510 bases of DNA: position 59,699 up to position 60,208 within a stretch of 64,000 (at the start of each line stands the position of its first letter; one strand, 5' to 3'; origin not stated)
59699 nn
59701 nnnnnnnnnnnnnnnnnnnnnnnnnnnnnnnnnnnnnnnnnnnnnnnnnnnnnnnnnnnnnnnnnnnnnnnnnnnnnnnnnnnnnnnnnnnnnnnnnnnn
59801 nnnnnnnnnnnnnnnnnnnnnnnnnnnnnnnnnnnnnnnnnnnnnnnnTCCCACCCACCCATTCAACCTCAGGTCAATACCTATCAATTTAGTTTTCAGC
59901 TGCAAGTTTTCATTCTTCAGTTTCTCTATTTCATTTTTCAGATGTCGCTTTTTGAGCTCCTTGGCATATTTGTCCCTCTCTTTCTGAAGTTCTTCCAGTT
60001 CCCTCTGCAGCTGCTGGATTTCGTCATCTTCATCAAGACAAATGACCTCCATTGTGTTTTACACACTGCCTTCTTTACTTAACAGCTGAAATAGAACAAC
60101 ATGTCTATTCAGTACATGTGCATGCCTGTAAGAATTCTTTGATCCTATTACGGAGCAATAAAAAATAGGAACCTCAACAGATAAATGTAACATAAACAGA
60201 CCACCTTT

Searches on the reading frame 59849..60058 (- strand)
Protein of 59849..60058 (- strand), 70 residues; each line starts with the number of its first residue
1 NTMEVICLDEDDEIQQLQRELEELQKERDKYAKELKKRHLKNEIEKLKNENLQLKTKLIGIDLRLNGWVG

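Call 7: search_protein_families(library=pfam, proteins=[window:59849-60058:-], max_evalue=0.01)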
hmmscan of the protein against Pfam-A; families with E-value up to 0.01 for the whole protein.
window:59849-60058:- (70 aa): 4 families
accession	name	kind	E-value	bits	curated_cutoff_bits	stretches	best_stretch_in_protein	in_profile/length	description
PF02403.27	Seryl_tRNA_N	-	0.00017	22.2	28.2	1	9-64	33-89/108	Seryl-tRNA synthetase N-terminal domain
PF12325.13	TMF_TATA_bd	-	0.0053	17.3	29.1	1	11-58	25-73/115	TATA element modulatory factor 1 TATA binding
PF06785.16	UPF0242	-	0.0068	16.9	33.5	1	11-59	81-128/194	Uncharacterised protein family (UPF0242) N-terminus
PF12761.13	End3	-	0.0076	16.8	25.2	1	9-53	11-52/115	Actin cytoskeleton-regulatory complex protein END3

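Call 54: find_encoding_contigs(protein=window:59849-60052:-, flank=10000, max_places=10)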
Protein seq(68 aa) (68 aa): no gene with exactly this product is on record in the collection.
